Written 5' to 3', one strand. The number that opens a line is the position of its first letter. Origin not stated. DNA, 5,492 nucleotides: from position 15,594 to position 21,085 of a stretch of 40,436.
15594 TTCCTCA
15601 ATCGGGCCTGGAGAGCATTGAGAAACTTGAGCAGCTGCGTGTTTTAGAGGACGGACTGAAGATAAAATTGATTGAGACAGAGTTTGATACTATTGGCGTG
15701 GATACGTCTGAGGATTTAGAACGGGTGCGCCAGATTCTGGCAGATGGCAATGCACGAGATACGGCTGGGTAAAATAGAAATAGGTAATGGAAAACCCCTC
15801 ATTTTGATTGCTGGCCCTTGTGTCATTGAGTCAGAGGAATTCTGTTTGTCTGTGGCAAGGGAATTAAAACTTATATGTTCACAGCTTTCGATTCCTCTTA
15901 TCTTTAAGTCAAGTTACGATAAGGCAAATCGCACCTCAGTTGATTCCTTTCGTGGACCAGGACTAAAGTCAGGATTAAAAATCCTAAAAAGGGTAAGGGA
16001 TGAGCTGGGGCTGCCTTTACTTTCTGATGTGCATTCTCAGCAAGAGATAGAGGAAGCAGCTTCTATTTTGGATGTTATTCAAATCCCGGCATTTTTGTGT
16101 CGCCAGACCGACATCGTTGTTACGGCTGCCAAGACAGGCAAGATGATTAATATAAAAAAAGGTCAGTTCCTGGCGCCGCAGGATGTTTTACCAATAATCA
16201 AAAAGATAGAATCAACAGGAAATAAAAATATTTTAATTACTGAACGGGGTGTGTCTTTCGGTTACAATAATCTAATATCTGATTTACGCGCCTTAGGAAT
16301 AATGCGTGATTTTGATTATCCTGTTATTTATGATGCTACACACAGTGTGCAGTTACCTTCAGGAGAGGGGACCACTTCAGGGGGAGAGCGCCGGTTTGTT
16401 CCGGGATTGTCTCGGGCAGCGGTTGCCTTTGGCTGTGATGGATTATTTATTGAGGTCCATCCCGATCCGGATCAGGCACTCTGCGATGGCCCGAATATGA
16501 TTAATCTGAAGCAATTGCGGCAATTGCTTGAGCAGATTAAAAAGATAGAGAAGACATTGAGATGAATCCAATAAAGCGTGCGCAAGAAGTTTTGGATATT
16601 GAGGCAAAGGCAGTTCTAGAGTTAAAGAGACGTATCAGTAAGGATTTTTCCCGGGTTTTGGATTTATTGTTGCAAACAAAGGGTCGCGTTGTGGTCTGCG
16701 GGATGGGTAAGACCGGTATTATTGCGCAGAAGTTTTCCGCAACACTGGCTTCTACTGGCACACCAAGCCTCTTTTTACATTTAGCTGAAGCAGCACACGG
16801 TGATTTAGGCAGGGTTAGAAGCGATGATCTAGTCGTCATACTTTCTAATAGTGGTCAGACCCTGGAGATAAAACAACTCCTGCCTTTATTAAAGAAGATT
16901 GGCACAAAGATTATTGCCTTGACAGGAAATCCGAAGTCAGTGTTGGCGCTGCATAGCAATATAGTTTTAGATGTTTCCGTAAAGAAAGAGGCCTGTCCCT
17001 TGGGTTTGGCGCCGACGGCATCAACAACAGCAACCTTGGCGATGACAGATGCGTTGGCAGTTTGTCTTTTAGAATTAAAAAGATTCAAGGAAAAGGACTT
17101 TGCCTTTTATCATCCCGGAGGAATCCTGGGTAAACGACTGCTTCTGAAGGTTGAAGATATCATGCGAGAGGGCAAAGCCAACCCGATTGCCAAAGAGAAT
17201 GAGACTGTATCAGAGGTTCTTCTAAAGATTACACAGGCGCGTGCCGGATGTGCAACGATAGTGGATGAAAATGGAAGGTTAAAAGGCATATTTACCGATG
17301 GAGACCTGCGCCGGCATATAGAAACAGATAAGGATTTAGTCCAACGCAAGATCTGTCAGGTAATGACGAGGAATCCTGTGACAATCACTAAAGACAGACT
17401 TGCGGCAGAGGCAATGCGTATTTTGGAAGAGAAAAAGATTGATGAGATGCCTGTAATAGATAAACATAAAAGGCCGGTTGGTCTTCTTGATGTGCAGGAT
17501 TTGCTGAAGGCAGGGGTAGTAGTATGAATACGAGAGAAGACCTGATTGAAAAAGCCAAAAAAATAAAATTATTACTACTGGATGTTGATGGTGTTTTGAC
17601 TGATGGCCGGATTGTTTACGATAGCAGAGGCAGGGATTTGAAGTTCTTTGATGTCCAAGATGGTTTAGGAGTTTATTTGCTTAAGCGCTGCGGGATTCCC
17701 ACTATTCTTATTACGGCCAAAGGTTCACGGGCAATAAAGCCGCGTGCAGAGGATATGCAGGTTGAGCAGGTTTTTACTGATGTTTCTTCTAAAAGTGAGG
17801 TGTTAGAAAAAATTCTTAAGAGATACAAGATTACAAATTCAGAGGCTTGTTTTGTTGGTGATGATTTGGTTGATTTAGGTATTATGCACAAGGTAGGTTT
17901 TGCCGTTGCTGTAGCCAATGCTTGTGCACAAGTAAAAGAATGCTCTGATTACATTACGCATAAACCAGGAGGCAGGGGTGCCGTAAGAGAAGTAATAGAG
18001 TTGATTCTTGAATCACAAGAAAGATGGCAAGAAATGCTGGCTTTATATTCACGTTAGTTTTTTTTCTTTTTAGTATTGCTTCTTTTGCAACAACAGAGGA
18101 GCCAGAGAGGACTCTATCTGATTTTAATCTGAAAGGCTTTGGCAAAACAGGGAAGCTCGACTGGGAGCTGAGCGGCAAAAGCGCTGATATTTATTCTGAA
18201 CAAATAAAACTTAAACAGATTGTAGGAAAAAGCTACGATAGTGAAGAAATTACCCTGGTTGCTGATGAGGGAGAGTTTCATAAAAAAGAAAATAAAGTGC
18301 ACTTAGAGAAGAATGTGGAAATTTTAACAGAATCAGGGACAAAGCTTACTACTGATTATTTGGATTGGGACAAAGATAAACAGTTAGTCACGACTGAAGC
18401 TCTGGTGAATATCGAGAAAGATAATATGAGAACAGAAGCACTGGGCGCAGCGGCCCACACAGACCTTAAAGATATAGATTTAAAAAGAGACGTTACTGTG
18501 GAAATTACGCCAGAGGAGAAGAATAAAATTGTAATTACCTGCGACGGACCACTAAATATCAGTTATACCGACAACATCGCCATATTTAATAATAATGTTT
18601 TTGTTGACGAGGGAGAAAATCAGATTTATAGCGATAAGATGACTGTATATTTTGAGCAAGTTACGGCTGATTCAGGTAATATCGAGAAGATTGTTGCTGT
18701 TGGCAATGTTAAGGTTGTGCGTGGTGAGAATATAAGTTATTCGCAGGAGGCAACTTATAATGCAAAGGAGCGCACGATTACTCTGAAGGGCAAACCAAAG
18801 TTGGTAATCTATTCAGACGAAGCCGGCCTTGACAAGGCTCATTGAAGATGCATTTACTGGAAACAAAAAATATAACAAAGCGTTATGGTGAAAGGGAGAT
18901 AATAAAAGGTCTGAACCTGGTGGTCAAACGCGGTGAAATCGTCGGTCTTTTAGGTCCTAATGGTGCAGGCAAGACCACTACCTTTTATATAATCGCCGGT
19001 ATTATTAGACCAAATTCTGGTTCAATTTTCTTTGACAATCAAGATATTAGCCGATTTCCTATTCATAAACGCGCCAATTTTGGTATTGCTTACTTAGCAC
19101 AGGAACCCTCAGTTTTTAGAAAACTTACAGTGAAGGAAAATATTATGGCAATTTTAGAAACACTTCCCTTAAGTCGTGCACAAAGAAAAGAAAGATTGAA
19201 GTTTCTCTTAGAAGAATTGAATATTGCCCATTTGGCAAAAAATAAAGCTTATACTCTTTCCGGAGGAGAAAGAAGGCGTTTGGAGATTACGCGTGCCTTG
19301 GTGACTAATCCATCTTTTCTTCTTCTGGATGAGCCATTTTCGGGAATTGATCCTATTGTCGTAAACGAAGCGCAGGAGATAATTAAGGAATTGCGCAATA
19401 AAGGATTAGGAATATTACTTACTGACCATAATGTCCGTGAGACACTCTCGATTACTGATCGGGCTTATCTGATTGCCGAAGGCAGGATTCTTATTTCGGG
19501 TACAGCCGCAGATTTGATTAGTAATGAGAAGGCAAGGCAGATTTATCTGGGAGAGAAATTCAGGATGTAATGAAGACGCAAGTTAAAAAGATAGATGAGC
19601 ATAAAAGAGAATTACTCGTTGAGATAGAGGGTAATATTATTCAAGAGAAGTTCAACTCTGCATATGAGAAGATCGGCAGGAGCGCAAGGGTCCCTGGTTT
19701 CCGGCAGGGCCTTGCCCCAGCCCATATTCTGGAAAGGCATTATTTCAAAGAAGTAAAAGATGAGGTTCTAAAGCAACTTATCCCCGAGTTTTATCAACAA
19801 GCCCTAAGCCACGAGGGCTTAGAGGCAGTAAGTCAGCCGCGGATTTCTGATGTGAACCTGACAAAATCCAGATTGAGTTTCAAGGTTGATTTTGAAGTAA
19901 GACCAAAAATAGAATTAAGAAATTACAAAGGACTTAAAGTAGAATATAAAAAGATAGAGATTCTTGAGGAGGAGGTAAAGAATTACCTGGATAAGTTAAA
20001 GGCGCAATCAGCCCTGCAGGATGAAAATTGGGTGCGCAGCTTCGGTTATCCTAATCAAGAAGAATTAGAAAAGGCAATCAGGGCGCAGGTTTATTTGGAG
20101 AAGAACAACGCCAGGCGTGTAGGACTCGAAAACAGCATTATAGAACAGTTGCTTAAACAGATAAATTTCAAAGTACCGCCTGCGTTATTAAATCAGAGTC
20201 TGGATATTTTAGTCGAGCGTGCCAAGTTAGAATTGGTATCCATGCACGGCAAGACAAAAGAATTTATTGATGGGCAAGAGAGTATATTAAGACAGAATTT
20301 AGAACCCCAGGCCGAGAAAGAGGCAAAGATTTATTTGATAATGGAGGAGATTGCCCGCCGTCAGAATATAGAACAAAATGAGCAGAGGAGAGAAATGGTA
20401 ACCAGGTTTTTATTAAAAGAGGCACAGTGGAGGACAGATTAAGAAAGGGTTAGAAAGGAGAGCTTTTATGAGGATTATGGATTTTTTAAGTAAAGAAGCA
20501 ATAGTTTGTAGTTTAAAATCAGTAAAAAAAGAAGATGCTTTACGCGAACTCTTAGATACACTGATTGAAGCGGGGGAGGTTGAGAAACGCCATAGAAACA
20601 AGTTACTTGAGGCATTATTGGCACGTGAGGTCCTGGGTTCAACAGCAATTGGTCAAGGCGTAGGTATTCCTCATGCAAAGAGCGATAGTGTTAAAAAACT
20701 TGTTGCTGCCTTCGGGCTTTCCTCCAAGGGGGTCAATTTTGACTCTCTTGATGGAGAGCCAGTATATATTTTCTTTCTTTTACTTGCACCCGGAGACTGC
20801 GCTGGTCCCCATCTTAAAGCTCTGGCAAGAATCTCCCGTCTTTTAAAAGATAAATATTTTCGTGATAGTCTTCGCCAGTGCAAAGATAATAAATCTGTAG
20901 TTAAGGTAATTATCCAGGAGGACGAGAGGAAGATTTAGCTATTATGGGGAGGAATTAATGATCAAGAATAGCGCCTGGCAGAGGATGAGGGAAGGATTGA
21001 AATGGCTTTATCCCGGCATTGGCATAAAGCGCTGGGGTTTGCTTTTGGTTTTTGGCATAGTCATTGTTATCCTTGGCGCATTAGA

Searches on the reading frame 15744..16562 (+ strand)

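Call 40: search_protein_families(library=pfam, proteins=[window:15744-16562:+], max_evalue=0.00001)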
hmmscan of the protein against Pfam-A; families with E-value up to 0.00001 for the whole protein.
window:15744-16562:+ (273 aa): 1 family
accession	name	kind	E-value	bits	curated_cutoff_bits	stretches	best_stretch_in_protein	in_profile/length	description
PF00793.26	DAHP_synth_1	-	1.1e-74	251.2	25.5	1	10-271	9-267/270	DAHP synthetase I family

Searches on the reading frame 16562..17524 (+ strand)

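Call 40: search_protein_families(library=pfam, proteins=[window:16562-17524:+], max_evalue=0.00001)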
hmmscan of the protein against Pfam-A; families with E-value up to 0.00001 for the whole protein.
window:16562-17524:+ (321 aa): 2 families
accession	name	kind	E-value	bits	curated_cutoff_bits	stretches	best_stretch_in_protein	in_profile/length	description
PF01380.27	SIS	-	8.3e-27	94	25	1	37-167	2-130/131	SIS domain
PF00571.33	CBS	-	9.9e-22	77.5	24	2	266-317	3-54/57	CBS domain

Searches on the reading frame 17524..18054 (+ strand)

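Call 40: search_protein_families(library=pfam, proteins=[window:17524-18054:+], max_evalue=0.00001)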
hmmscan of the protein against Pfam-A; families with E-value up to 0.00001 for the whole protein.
window:17524-18054:+ (177 aa): 2 families
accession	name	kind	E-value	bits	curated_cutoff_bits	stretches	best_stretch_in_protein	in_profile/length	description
PF08282.18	Hydrolase_3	-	5.6e-11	43.1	20.9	1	83-148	181-246/255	haloacid dehalogenase-like hydrolase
PF00702.32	Hydrolase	-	5.6e-08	33.8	26.4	0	52-123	109-189/191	haloacid dehalogenase-like hydrolase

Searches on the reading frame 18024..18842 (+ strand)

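Call 40: search_protein_families(library=pfam, proteins=[window:18024-18842:+], max_evalue=0.00001)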
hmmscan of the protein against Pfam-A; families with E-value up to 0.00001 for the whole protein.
window:18024-18842:+ (273 aa): 2 families
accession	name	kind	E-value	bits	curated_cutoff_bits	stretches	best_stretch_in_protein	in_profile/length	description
PF06835.18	LptC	-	4e-21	75.8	21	1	23-159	28-172/175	Lipopolysaccharide-assembly, LptC-related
PF03968.19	LptD_N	-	7.6e-10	39.5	20.4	1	179-261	9-94/113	LptA/(LptD N-terminal domain) LPS transport protein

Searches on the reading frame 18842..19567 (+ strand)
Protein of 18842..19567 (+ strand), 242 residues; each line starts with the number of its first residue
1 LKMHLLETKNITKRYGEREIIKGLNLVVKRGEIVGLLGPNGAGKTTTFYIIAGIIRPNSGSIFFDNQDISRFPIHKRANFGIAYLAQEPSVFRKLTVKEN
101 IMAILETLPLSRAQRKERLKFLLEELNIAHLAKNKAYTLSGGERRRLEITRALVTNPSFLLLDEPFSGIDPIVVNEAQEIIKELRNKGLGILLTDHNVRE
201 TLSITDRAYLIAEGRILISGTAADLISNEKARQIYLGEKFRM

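Call 40: search_protein_families(library=pfam, proteins=[window:18842-19567:+], max_evalue=0.00001)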
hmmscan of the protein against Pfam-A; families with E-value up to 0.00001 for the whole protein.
window:18842-19567:+ (242 aa): 2 families
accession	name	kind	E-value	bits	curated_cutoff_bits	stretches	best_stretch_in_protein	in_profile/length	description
PF00005.33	ABC_tran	-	2.3e-37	129.1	25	1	22-166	2-136/137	ABC transporter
PF13304.12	AAA_21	-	7.4e-08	33.2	27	0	33-84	1-72/304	AAA domain, putative AbiEii toxin, Type IV TA system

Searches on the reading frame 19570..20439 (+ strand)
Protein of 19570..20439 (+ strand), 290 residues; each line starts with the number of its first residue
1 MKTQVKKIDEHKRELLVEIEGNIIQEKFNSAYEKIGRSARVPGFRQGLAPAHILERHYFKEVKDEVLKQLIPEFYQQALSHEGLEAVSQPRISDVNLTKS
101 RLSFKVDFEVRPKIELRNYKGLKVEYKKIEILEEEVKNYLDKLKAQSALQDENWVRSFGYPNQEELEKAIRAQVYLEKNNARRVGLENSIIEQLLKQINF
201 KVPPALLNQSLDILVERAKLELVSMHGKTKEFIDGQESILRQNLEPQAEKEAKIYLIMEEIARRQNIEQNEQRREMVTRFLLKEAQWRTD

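Call 40: search_protein_families(library=pfam, proteins=[window:19570-20439:+], max_evalue=0.00001)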
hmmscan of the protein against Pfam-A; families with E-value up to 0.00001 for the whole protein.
window:19570-20439:+ (290 aa): 2 families
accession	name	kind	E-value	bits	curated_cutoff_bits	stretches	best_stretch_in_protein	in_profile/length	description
PF05697.18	Trigger_N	-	4.4e-38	131.2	22.2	1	1-143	1-144/144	Bacterial trigger factor protein (TF)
PF05698.19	Trigger_C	-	1.1e-13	52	22.7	1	164-273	3-115/162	Bacterial trigger factor protein (TF) C-terminus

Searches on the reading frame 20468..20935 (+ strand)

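Call 40: search_protein_families(library=pfam, proteins=[window:20468-20935:+], max_evalue=0.00001)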
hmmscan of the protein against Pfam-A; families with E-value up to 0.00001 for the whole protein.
window:20468-20935:+ (156 aa): 1 family
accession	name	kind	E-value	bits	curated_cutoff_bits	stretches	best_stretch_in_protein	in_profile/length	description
PF00359.27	PTS_EIIA_2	-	7.2e-36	123.8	27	1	6-149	2-142/144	Phosphoenolpyruvate-dependent sugar phosphotransferase system, EIIA 2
